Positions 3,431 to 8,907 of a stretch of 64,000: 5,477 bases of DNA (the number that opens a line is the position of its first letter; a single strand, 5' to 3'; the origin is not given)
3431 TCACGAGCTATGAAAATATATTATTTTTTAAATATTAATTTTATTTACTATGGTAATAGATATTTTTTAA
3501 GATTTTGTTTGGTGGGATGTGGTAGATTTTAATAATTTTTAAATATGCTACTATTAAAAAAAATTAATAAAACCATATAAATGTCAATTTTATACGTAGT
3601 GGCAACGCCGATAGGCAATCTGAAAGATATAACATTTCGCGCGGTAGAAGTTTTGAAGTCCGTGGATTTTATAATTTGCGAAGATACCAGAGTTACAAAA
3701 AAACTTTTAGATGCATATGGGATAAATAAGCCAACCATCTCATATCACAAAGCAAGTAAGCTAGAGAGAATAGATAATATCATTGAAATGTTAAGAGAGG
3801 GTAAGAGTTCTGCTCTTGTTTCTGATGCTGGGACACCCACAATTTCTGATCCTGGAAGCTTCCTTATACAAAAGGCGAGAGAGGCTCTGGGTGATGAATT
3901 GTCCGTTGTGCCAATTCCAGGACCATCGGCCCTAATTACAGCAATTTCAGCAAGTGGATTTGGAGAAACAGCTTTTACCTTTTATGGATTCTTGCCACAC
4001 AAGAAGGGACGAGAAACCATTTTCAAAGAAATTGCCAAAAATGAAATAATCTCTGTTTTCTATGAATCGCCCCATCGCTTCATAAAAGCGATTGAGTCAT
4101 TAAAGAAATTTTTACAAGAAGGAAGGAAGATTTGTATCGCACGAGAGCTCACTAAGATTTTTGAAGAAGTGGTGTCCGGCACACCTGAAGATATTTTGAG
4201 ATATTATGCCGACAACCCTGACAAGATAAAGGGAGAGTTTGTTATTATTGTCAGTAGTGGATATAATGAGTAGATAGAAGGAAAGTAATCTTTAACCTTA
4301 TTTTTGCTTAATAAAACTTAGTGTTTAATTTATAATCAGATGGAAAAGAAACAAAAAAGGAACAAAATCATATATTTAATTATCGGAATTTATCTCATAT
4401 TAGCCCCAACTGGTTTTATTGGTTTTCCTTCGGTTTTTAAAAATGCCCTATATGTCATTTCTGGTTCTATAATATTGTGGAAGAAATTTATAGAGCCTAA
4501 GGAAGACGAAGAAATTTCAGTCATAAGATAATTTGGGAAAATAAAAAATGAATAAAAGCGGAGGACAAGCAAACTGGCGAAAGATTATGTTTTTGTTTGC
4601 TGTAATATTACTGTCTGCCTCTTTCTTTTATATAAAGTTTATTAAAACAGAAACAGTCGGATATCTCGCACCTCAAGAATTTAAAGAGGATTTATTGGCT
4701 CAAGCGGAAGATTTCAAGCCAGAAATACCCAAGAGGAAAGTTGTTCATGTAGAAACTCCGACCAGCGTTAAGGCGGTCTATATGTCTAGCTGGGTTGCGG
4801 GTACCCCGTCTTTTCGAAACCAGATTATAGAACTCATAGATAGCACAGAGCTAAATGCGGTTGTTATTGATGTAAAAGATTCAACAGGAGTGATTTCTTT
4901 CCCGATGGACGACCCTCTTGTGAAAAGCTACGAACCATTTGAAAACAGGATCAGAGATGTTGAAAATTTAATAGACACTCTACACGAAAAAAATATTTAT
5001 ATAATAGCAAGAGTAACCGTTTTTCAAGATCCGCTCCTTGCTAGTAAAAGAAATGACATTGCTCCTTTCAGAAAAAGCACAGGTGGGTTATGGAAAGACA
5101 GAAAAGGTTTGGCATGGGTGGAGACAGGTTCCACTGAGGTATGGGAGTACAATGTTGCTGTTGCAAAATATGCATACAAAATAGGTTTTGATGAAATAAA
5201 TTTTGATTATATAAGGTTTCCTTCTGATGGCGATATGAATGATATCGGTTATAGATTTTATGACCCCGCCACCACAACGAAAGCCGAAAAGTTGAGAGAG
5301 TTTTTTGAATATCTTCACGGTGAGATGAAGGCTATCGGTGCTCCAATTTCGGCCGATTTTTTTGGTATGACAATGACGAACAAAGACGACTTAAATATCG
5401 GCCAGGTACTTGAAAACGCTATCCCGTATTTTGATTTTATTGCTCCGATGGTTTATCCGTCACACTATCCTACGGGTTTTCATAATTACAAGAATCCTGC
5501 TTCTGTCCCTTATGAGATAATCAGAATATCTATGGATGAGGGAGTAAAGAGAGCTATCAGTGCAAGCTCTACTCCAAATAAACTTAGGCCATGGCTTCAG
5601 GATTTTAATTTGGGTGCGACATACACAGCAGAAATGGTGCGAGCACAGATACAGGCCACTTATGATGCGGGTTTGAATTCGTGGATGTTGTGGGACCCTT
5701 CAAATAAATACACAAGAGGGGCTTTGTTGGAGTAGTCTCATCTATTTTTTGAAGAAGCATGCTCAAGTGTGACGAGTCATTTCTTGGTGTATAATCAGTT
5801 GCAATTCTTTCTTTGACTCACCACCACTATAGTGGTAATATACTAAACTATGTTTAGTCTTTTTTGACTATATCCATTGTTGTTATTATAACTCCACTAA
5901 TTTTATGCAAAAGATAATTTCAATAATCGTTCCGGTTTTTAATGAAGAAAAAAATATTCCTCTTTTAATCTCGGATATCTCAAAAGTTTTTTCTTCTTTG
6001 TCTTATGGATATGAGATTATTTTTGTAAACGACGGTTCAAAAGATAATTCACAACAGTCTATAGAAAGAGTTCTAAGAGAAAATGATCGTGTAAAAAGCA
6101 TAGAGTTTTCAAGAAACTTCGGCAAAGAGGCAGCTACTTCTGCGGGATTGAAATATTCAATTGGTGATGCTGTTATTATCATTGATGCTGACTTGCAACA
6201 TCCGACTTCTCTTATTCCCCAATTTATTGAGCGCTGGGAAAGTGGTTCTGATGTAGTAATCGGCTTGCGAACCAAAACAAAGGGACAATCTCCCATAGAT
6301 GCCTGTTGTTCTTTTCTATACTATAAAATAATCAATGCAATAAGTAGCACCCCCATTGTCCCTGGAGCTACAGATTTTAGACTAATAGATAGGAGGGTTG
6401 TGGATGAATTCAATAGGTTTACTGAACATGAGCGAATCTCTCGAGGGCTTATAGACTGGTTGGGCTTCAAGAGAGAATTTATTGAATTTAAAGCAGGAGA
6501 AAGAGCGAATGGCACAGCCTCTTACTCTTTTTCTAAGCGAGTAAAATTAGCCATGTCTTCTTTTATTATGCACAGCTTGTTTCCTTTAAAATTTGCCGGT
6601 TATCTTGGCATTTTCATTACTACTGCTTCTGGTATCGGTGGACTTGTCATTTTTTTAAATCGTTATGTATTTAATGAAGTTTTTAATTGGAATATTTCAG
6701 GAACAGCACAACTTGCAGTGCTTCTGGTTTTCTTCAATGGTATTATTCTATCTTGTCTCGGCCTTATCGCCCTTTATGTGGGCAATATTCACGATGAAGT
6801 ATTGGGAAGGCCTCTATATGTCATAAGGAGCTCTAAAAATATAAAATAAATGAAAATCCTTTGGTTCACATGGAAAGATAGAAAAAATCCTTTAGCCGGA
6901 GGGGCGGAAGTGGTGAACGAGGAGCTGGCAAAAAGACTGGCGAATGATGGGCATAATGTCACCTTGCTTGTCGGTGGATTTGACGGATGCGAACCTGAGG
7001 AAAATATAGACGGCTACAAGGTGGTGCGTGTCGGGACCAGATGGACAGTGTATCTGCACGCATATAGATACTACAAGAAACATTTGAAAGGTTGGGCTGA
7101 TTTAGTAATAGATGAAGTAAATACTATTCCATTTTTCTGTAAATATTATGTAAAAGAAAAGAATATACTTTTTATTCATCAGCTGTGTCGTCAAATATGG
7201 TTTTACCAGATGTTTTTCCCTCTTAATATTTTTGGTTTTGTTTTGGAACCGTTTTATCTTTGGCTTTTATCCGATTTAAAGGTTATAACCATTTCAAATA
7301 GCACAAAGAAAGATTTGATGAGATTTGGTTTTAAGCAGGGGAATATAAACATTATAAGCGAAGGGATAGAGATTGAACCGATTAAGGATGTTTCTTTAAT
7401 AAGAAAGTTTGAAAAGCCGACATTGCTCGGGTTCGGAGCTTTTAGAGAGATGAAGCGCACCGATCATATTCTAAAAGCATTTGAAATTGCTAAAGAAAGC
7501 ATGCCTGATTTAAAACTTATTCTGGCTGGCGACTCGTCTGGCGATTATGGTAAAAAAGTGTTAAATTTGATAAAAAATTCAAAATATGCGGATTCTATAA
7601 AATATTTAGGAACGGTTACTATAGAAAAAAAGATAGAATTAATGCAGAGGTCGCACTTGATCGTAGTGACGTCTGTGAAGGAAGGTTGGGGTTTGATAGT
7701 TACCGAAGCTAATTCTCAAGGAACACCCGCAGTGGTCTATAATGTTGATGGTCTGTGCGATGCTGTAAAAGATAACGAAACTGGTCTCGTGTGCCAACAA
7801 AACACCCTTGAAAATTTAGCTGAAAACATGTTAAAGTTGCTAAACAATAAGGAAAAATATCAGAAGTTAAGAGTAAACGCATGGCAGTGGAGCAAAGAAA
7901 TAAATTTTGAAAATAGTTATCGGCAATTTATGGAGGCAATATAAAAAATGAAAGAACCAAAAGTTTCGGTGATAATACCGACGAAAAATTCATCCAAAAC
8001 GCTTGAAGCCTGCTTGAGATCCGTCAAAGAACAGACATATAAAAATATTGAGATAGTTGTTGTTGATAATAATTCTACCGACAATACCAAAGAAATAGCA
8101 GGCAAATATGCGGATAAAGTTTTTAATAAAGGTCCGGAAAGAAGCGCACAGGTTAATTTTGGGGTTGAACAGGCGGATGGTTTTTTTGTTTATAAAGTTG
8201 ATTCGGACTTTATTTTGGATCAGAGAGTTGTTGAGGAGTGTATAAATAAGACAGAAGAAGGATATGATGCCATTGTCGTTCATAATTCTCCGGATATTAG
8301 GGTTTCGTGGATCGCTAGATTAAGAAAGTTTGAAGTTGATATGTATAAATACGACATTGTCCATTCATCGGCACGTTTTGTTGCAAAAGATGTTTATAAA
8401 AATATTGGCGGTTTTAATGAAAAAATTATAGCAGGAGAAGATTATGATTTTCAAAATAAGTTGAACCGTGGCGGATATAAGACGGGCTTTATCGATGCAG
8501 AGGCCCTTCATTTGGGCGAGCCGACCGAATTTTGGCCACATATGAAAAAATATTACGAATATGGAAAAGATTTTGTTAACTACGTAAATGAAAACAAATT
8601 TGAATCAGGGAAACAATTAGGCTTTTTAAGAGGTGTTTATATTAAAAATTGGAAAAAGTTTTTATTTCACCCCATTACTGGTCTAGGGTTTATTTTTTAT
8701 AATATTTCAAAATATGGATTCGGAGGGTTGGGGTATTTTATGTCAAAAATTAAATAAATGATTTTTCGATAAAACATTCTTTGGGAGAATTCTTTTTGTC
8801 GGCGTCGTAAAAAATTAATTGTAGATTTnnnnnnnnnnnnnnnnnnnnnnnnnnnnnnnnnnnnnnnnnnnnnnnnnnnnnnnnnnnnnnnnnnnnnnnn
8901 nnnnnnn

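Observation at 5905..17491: Co-directional envelope glycopolymer cluster combining CDP-glycerol synthesis (gpsA-tagD) with a CDP-alcohol phosphotransferase and GT-C-like membrane proteins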

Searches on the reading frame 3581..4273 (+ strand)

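Call 5: search_protein_families(library=pfam, proteins=[window:3581-4273:+], max_evalue=0.001)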
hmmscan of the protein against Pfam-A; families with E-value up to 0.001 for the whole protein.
window:3581-4273:+ (230 aa): 1 family
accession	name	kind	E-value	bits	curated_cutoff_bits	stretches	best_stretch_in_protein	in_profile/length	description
PF00590.25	TP_methylase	-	2.9e-27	96.5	27.8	1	4-204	2-210/212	Tetrapyrrole (Corrin/Porphyrin) Methylases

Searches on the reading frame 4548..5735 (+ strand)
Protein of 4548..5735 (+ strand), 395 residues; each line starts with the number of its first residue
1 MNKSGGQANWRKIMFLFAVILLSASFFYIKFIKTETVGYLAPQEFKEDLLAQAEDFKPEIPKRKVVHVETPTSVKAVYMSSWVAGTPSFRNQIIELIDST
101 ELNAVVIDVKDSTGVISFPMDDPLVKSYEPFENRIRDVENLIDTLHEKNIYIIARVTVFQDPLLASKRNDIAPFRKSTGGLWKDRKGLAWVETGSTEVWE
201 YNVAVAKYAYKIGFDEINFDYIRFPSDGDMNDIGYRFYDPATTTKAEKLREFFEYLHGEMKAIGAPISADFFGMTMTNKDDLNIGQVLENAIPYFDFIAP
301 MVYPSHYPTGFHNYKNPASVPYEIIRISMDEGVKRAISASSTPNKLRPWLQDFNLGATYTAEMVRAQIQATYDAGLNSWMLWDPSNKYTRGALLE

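Call 5: search_protein_families(library=pfam, proteins=[window:4548-5735:+], max_evalue=0.001)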
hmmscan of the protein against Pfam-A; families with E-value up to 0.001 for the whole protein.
window:4548-5735:+ (395 aa): 1 family
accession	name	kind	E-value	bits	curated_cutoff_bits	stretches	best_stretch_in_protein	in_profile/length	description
PF13200.12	DUF4015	-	8e-102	341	27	1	76-388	1-313/313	Putative glycosyl hydrolase domain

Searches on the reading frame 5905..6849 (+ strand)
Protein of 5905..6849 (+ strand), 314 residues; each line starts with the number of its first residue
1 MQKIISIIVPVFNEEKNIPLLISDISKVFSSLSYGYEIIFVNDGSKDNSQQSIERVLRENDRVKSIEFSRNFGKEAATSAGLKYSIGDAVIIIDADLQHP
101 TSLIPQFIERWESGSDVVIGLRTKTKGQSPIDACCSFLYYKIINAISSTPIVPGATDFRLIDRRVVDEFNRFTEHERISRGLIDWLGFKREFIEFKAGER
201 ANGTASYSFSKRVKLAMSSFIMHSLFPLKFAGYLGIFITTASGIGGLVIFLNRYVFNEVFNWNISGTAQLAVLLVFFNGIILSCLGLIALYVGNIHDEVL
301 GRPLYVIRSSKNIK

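Call 3: search_protein_families(library=pfam, proteins=[window:5905-6849:+], max_evalue=0.01)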
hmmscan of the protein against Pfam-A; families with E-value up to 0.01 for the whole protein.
window:5905-6849:+ (314 aa): 2 families
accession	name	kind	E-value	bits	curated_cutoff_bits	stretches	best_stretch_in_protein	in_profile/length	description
PF00535.33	Glycos_transf_2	-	3.2e-29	102.4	23.3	1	6-167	1-165/168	Glycosyl transferase family 2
PF10111.15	Glyco_tranf_2_2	-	3.4e-06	27.2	27.3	1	6-96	1-91/276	Glycosyltransferase like family 2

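Call 4: search_protein_families(library=ncbifam, proteins=[window:5905-6849:+], max_evalue=0.01)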
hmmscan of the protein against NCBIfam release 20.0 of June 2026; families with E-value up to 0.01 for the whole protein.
window:5905-6849:+ (314 aa): 20 families
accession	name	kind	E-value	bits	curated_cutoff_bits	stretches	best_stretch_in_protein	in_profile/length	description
NF047588.1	GlcsyltransPgfSStrep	equivalog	6.2e-69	232.6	500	1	5-310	3-305/308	glycosyltransferase PgfS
NF007986.1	PRK10714.1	equivalog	6.4e-38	130.5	529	1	4-308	7-309/316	undecaprenyl-phosphate 4-deoxy-4-formamido-L-arabinose transferase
TIGR03937.1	PgaC_IcaA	equivalog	7.1e-17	61.4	422.3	1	3-96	45-135/407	poly-beta-1,6-N-acetyl-D-glucosamine synthase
NF007482.0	PRK10073.1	equivalog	7.4e-11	41.6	423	1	3-98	6-97/334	glycosyltransferase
NF041875.1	EPS_EpsD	equivalog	1.3e-10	41.2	370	1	5-120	1-114/325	exopolysaccharide biosynthesis glycosyltransferase EpsD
TIGR04283.1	glyco_like_mftF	equivalog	3.4e-10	39.9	182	1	5-136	1-122/221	TIGR04283 family arsenosugar biosynthesis glycosyltransferase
NF058614.1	PPMAGASynPpgS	equivalog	5.9e-10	39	370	1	7-126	4-117/226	polyprenyl-phospho-N-acetylgalactosaminyl synthase PpgS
NF047683.1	TeichurnBiosyTuaG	equivalog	7.8e-09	35.5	400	1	2-98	5-98/252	teichuronic acid biosynthesis protein TuaG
TIGR03111.1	glyc2_xrt_Gpos1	hypoth_equivalog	1.5e-07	30.6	363.95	1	5-117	51-162/439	TIGR03111 family XrtG-associated glycosyltransferase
TIGR04242.1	nodulat_NodC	equivalog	9.4e-07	28.1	550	1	5-102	50-147/395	chitooligosaccharide synthase NodC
NF010496.0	PRK13915.1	equivalog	1.3e-06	27.8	262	1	3-102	31-132/307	glucosyl-3-phosphoglycerate synthase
TIGR04182.1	glyco_TIGR04182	equivalog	3.1e-06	26.8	325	1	5-127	2-114/293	S-layer glycoprotein N-glycosyltransferase AglJ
TIGR03965.1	mycofact_glyco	equivalog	3.2e-06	26.3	280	1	5-98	76-166/467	mycofactocin biosynthesis glycosyltransferase MftF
NF050050.1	ProtGlycPglI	equivalog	3.5e-05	23.3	500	1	4-120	3-117/306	GalNAc(5)-diNAcBac-PP-undecaprenol beta-1,3-glucosyltransferase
NF041865.1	EpsU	equivalog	7.5e-05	21.9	700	1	5-118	41-154/394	exopolysaccharide biosynthesis GT2 family glycosyltransferase EpsU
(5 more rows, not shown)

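Call 60: search_solved_structures(query=window:5905-6849:+, max_evalue=0.00001)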
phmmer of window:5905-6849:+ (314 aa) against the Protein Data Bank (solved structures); distinct sequences matched with E-value up to 0.00001: 11.
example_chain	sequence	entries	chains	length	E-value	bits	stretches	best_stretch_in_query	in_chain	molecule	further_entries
5ekp_C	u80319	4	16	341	2.8e-61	210.5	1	5-308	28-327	Uncharacterized glycosyltransferase sll0501 | Glycosyltransferase sll0501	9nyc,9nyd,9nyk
9nye_A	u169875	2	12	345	2.9e-61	210.5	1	5-308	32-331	Glycosyltransferase sll0501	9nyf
5eke_A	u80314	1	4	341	3.8e-61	210.1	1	5-308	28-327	Uncharacterized glycosyltransferase sll0501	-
9hwj_A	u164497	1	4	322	1.2e-34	123.1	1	3-308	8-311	Undecaprenyl-phosphate 4-deoxy-4-formamido-L-arabinose transferase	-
9bhc_C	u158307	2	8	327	6.2e-32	114.2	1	3-308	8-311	Undecaprenyl-phosphate 4-deoxy-4-formamido-L-arabinose transferase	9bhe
8vxh_A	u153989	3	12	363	9e-32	113.6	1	3-308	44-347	Undecaprenyl-phosphate 4-deoxy-4-formamido-L-arabinose transferase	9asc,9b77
5mlz_A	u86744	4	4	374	8.7e-18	67.7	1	5-125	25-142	Dolichol monophosphate mannose synthase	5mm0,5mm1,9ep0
5hea_A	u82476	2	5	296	6.3e-10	41.9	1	3-97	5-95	Putative glycosyltransferase (GalT1)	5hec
6p61_A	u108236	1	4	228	1.5e-07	34.1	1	4-97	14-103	Glycosyltransferase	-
2z87_A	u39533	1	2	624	3.6e-06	29.6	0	5-111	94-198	Chondroitin synthase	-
2z86_A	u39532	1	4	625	3.6e-06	29.6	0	5-111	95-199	Chondroitin synthase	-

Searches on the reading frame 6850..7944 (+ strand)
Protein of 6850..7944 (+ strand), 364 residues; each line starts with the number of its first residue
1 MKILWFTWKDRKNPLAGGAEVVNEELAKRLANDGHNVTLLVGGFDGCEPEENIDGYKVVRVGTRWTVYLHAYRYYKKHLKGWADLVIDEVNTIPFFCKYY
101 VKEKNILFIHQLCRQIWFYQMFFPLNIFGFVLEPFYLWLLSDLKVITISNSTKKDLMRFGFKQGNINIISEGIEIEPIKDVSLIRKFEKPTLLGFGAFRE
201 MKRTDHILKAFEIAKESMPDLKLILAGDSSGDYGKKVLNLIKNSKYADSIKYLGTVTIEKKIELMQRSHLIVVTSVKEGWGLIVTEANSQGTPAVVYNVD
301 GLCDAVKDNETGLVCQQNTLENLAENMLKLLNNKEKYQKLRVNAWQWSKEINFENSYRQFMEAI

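Call 3: search_protein_families(library=pfam, proteins=[window:6850-7944:+], max_evalue=0.01)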
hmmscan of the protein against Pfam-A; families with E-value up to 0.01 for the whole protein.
window:6850-7944:+ (364 aa): 5 families
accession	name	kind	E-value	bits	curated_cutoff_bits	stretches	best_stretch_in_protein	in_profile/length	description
PF00534.26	Glycos_transf_1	-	2.8e-34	118.6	26.4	1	188-344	14-169/172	Glycosyl transferases group 1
PF13692.12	Glyco_trans_1_4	-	1.1e-22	81.2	27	1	190-333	2-142/142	Glycosyl transferases group 1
PF13439.12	Glyco_transf_4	-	2.8e-13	50.7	28.5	1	17-176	2-169/170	Glycosyltransferase Family 4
PF20706.3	GT4-conflict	-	7.8e-13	48.6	26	2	187-312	195-326/385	Family 4 Glycosyltransferase in conflict systems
PF13579.12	Glyco_trans_4_4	-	2.5e-05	25.1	29.7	1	17-86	1-75/158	Glycosyl transferase 4-like domain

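Call 4: search_protein_families(library=ncbifam, proteins=[window:6850-7944:+], max_evalue=0.01)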
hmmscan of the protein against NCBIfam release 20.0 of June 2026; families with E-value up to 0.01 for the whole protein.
window:6850-7944:+ (364 aa): 29 families (the best 25 are shown)
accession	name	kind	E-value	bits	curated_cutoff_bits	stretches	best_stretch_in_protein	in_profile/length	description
TIGR03999.1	thiol_BshA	equivalog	5.2e-26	91.4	273.7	1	146-350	149-355/375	N-acetyl-alpha-D-glucosaminyl L-malate synthase BshA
NF041010.1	glycosy_Agl16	equivalog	2.8e-22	79.1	575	1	144-355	136-339/352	glycosylation protein Agl16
NF046085.1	XrtY_assoc_Gly1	equivalog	1.1e-19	70.5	400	1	139-347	158-363/387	XrtY-associated glycosyltransferase XYAG1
NF047880.1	glyco_SdgA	exception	1e-18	67.2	800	1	144-351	270-474/488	serine-aspartate repeat adhesin O-glycosyltransferase SdgA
NF041876.1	EPS_EpsE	equivalog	4e-18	65.8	400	1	185-344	210-372/389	exopolysaccharide biosynthesis GT4 family glycosyltransferase EpsE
TIGR03449.1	mycothiol_MshA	equivalog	1e-17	64.2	462.5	1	193-360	224-396/406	D-inositol-3-phosphate glycosyltransferase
NF038295.1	EPS_HpsP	equivalog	1.6e-17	63.6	550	1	187-350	205-369/388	hormogonium polysaccharide biosynthesis glycosyltransferase HpsP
TIGR04047.1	MSMEG_0565_glyc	hypoth_equivalog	3.9e-17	62.4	259.85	1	190-343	194-350/373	MSMEG_0565 family glycosyltransferase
NF038229.1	Glyco4_Geo_Pelo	equivalog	2.2e-15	56.5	400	1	162-341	131-309/338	GPMC system family 4 glycosyltransferase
TIGR04157.1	glyco_rSAM_CFB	subfamily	2.9e-13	49.6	400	1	144-346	172-387/406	TIGR04157 family glycosyltransferase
TIGR04063.1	stp3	hypoth_equivalog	9.4e-13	47.8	442.05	1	144-356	160-384/397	TIGR04063 family PEP-CTERM/XrtA system glycosyltransferase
NF038011.1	PelF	equivalog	3.3e-12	46.2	100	1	145-340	261-464/489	GT4 family glycosyltransferase PelF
TIGR03088.1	stp2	hypoth_equivalog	8.3e-12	44.8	409.05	1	199-339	204-344/374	TIGR03088 family PEP-CTERM/XrtA system glycosyltransferase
NF007396.0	PRK09922.1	equivalog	5.6e-11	41.9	385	1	146-343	140-336/361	lipopolysaccharide 1,6-galactosyltransferase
TIGR02149.1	glgA_Coryne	subfamily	1.3e-09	37.7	302.4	1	144-346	147-368/391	glycogen synthase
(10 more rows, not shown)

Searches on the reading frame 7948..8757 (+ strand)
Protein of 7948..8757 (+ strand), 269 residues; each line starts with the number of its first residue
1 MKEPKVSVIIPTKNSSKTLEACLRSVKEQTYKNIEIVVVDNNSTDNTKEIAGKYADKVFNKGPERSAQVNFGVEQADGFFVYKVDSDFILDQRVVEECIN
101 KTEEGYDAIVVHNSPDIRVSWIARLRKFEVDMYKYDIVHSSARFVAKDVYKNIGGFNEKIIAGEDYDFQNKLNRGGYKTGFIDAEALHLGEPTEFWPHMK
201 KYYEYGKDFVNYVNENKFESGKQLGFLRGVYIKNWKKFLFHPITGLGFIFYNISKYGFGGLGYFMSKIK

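Call 3: search_protein_families(library=pfam, proteins=[window:7948-8757:+], max_evalue=0.01)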
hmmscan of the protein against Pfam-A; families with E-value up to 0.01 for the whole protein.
window:7948-8757:+ (269 aa): 4 families
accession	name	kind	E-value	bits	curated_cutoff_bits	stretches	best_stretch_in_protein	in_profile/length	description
PF00535.33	Glycos_transf_2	-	8.7e-26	91.3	23.3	1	7-116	1-117/168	Glycosyl transferase family 2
PF13641.12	Glyco_tranf_2_3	-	6.9e-09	36.5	27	1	4-195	1-217/230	Glycosyltransferase like family 2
PF13632.12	Glyco_trans_2_3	-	4.1e-07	30.5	27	1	81-209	2-143/198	Glycosyl transferase family group 2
PF10111.15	Glyco_tranf_2_2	-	2.4e-05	24.4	27.3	1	7-172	1-199/276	Glycosyltransferase like family 2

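Call 4: search_protein_families(library=ncbifam, proteins=[window:7948-8757:+], max_evalue=0.01)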
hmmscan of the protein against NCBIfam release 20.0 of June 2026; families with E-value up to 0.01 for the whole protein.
window:7948-8757:+ (269 aa): 25 families
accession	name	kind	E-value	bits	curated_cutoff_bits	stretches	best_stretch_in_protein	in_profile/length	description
TIGR04283.1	glyco_like_mftF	equivalog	3.1e-24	85.8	182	1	6-179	1-175/221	TIGR04283 family arsenosugar biosynthesis glycosyltransferase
NF041875.1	EPS_EpsD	equivalog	9.7e-18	64.6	370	1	6-208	1-226/325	exopolysaccharide biosynthesis glycosyltransferase EpsD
TIGR03965.1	mycofact_glyco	equivalog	1.9e-15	56.7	280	2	3-98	73-175/467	mycofactocin biosynthesis glycosyltransferase MftF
NF007482.0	PRK10073.1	equivalog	1.9e-14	53.4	423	1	3-100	5-108/334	glycosyltransferase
NF050050.1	ProtGlycPglI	equivalog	4.7e-14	52.5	500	1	4-110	2-116/306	GalNAc(5)-diNAcBac-PP-undecaprenol beta-1,3-glucosyltransferase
NF047683.1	TeichurnBiosyTuaG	equivalog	1.2e-13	51.3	400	1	2-93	4-102/252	teichuronic acid biosynthesis protein TuaG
TIGR03111.1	glyc2_xrt_Gpos1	hypoth_equivalog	4.6e-13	48.8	363.95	1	3-105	48-159/439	TIGR03111 family XrtG-associated glycosyltransferase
TIGR03937.1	PgaC_IcaA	equivalog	8.7e-12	44.7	422.3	1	3-118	44-166/407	poly-beta-1,6-N-acetyl-D-glucosamine synthase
NF053739.1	GlytfEpsEBac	equivalog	2.3e-11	43.2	450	1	4-89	1-94/265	glycosyltransferase EpsE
TIGR04182.1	glyco_TIGR04182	equivalog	1.3e-10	41.1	325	1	5-113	1-108/293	S-layer glycoprotein N-glycosyltransferase AglJ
TIGR04242.1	nodulat_NodC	equivalog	3.6e-10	39.4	550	1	3-105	47-159/395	chitooligosaccharide synthase NodC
TIGR03469.1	HpnB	hypoth_equivalog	1.3e-09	37.6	379.25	1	4-58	44-99/386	hopene-associated glycosyltransferase HpnB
NF045692.1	OglycostaseCruG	equivalog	1.4e-09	37.4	600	1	5-55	42-92/386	2'-O-glycosyltransferase CruG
NF010496.0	PRK13915.1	equivalog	2e-08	33.7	262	1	3-61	30-91/307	glucosyl-3-phosphoglycerate synthase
NF041394.1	GtaseAglG_Halo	equivalog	2.5e-08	33.6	440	1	5-128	2-130/304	glucosyl-dolichyl phosphate glucuronosyltransferase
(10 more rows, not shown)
